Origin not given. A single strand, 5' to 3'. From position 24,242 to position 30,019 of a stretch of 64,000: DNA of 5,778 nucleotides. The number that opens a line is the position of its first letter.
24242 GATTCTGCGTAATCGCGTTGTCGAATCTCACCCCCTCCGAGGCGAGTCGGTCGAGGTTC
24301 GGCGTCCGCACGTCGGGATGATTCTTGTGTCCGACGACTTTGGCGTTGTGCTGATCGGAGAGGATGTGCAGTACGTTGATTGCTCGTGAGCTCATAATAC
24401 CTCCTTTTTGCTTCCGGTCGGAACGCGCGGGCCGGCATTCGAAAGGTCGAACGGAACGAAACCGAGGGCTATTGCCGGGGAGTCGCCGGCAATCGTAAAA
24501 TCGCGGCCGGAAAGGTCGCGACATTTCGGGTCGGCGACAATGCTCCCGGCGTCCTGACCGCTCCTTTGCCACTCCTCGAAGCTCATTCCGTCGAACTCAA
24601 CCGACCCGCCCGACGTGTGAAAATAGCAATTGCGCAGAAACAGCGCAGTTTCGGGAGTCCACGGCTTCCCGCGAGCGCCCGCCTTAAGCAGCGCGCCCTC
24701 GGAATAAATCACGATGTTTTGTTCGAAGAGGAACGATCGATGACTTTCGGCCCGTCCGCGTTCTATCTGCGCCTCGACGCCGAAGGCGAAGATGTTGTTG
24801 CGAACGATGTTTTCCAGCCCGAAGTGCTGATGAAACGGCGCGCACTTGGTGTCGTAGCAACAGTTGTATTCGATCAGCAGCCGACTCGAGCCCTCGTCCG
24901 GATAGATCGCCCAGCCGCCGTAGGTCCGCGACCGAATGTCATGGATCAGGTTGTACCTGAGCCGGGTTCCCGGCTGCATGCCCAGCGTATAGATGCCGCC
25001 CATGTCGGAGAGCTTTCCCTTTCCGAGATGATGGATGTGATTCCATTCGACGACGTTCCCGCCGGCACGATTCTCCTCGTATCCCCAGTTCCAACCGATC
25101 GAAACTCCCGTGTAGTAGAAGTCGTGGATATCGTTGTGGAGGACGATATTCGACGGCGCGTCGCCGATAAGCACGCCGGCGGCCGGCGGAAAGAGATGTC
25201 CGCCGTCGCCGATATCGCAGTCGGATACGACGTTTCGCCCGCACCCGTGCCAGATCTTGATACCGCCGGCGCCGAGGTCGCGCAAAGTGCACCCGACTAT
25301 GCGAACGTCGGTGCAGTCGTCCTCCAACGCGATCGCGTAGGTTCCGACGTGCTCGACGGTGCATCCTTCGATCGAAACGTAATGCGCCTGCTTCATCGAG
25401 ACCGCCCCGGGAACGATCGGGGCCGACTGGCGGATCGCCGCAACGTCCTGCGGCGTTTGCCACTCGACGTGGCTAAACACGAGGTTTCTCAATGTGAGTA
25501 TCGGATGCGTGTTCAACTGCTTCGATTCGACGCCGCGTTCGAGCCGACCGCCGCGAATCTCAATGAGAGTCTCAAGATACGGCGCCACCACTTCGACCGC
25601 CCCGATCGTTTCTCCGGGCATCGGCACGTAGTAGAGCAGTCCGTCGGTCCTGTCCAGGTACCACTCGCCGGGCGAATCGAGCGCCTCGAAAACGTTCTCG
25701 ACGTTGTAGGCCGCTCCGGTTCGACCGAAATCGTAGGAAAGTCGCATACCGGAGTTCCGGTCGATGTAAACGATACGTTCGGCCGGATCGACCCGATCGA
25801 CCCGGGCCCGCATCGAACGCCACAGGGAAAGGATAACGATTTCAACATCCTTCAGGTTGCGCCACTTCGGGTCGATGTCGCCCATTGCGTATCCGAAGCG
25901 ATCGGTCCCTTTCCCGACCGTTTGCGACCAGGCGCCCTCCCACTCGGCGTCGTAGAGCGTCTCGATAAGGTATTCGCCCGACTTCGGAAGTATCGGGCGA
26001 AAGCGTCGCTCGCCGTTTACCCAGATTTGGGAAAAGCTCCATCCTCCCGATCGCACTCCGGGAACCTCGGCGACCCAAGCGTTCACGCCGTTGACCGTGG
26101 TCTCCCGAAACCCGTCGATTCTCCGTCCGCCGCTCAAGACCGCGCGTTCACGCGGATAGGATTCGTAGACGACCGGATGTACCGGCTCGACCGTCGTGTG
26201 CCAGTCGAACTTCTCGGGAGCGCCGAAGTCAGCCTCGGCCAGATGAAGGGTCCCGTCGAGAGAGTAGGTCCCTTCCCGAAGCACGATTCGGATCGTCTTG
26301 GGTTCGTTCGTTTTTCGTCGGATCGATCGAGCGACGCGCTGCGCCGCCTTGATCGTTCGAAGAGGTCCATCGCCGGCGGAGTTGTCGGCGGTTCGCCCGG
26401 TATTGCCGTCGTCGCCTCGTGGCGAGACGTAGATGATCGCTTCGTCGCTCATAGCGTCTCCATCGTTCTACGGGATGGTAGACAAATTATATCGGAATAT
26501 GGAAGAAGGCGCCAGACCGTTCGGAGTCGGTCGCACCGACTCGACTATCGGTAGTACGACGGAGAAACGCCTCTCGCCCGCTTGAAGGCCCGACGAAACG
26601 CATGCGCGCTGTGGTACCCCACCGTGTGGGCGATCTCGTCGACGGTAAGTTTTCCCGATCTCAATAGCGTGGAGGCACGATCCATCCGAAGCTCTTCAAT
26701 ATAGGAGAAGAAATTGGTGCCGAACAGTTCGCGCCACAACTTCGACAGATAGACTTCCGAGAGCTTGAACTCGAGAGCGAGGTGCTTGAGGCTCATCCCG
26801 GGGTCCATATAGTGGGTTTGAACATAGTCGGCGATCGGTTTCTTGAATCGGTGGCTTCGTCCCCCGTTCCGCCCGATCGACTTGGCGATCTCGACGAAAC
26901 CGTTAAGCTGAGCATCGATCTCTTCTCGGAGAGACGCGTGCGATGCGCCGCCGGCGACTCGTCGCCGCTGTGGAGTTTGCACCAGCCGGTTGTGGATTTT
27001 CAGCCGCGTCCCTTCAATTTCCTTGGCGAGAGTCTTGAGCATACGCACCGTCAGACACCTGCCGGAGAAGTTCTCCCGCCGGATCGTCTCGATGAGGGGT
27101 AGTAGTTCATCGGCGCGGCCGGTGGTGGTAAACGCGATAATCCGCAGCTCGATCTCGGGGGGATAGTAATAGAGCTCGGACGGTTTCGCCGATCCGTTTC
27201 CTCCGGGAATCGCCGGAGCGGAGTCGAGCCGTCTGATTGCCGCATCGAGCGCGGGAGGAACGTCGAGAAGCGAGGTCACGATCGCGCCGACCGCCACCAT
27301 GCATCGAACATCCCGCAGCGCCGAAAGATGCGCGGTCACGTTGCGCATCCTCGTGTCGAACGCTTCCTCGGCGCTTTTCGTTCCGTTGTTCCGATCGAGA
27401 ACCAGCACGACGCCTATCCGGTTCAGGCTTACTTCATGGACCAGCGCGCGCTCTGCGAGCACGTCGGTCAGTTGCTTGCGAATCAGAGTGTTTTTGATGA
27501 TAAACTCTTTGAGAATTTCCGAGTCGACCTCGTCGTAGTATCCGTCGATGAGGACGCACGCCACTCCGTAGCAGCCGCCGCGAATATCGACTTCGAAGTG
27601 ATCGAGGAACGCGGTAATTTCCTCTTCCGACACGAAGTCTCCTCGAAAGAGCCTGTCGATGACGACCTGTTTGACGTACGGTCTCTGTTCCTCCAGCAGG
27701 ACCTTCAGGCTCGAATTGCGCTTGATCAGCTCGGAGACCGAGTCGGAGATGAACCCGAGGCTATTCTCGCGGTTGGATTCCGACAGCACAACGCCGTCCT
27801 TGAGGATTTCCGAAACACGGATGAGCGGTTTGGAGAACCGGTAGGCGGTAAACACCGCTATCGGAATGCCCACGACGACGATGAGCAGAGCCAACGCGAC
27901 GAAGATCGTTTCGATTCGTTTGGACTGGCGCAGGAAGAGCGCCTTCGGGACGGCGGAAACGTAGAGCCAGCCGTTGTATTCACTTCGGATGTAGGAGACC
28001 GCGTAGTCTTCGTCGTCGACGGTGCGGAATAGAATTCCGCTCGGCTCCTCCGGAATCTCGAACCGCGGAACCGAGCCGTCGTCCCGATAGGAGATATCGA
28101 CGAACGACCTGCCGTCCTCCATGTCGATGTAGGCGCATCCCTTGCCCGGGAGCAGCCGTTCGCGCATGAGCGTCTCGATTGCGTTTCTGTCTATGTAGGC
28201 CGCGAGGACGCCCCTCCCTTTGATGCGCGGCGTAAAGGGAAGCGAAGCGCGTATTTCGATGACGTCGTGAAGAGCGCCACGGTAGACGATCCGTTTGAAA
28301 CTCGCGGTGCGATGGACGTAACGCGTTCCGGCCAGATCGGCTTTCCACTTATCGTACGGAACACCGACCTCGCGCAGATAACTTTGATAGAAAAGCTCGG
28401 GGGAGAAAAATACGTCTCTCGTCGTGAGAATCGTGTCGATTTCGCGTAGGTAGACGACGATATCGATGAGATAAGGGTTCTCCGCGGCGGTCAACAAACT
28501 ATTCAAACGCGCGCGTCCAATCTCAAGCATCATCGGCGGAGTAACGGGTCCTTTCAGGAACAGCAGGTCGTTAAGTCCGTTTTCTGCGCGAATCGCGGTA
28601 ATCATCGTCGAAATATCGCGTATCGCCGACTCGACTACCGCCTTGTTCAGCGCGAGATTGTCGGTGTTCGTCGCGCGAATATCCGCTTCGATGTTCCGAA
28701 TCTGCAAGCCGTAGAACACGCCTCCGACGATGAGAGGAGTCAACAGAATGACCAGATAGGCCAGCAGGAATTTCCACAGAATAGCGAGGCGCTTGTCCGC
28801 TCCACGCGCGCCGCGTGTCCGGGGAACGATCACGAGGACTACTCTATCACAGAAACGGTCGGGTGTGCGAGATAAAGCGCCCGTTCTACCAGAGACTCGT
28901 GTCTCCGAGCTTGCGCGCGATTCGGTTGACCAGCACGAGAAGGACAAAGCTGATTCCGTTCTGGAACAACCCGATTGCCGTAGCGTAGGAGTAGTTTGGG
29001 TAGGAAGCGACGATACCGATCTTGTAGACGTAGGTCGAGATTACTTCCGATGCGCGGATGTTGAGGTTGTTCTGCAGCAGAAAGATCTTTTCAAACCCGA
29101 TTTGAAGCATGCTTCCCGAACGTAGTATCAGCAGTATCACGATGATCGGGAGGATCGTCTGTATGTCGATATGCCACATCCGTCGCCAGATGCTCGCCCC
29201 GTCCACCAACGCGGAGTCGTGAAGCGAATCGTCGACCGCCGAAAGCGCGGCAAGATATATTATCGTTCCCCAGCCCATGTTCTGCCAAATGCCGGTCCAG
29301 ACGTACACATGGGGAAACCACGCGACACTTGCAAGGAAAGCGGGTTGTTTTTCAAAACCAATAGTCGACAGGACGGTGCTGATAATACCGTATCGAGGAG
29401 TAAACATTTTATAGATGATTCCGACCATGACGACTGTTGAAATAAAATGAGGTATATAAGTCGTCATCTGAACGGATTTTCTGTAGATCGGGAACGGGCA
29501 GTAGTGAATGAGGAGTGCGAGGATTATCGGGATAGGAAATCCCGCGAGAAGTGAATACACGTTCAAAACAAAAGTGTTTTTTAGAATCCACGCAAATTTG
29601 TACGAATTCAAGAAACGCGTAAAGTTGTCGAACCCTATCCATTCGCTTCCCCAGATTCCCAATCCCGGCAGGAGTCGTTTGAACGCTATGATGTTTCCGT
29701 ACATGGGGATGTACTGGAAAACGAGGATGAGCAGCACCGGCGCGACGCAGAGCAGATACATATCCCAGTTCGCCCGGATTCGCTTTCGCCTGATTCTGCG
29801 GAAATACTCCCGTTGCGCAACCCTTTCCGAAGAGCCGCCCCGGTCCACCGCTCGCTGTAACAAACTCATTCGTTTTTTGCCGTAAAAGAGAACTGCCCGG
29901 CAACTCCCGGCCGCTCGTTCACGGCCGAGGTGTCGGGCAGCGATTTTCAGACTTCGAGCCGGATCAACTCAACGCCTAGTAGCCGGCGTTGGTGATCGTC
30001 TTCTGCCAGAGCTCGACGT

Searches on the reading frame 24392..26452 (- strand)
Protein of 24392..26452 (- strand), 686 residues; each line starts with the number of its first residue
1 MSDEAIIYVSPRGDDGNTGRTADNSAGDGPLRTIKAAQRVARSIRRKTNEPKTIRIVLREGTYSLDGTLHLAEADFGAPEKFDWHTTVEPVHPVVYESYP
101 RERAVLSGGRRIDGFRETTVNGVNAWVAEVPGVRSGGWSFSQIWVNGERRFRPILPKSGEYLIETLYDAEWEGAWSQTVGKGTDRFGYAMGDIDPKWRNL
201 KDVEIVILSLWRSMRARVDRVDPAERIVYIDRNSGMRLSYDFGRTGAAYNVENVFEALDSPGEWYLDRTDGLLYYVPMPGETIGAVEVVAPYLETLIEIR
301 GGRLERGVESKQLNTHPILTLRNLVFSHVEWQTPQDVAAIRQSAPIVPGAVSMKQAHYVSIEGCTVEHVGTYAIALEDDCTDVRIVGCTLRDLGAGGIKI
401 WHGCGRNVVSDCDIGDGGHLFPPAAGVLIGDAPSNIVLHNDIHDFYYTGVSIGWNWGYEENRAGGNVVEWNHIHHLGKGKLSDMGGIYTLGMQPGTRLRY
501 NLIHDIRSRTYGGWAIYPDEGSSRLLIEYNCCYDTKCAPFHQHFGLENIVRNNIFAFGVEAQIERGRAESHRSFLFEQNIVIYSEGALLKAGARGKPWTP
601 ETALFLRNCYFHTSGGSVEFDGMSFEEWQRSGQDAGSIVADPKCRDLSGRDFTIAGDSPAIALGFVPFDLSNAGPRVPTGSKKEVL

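Call 63: search_protein_families(library=pfam, proteins=[window:24392-26452:-], max_evalue=0.00001)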
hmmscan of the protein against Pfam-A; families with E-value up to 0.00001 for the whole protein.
window:24392-26452:- (686 aa): 2 families
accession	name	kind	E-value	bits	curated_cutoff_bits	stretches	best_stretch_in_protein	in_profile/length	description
PF13229.12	Beta_helix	-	2.4e-15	56.9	25.9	1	350-488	2-119/158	Right handed beta helix region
PF21231.2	GH141_M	-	8.7e-09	35.9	27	1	125-277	3-155/156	GH141 insertion domain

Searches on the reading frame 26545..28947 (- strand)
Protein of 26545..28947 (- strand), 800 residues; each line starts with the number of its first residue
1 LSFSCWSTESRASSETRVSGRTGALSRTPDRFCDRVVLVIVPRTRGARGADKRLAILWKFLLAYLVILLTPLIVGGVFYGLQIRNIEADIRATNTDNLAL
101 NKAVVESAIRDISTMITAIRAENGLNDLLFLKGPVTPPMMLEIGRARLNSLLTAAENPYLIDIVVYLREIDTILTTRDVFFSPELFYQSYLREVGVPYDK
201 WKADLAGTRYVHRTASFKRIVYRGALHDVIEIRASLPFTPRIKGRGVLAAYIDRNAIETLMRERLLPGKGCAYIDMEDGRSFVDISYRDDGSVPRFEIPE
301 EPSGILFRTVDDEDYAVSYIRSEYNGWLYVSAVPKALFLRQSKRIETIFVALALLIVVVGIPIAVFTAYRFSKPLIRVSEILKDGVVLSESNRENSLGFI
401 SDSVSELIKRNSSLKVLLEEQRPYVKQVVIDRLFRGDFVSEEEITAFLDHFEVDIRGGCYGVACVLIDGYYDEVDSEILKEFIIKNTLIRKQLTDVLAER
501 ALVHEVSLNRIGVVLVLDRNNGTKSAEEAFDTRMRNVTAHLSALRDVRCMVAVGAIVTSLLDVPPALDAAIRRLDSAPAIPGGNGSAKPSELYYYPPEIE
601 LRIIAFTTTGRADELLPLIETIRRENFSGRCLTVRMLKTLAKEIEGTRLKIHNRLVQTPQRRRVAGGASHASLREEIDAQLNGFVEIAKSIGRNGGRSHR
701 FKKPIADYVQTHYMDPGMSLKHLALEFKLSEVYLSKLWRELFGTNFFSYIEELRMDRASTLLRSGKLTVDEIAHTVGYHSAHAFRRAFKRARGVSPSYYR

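Call 63: search_protein_families(library=pfam, proteins=[window:26545-28947:-], max_evalue=0.00001)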
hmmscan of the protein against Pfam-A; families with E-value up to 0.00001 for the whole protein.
window:26545-28947:- (800 aa): 2 families
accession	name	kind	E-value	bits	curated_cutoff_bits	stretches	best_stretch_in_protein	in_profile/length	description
PF12833.13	HTH_18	-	1.5e-19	70.5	33.6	1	723-800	1-78/80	Helix-turn-helix domain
PF00165.29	HTH_AraC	-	1.9e-10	41.1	26.6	1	762-800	1-41/42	Bacterial regulatory helix-turn-helix proteins, AraC family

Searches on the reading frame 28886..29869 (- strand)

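Call 64: search_protein_families(library=pfam, proteins=[window:28886-29869:-], max_evalue=0.00001)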
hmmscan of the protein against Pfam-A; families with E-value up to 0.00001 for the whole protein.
window:28886-29869:- (327 aa): 1 family
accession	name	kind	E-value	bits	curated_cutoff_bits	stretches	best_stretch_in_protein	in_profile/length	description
PF00528.27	BPD_transp_1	-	2.9e-07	30.8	26.4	1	111-321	2-182/184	Binding-protein-dependent transport system inner membrane component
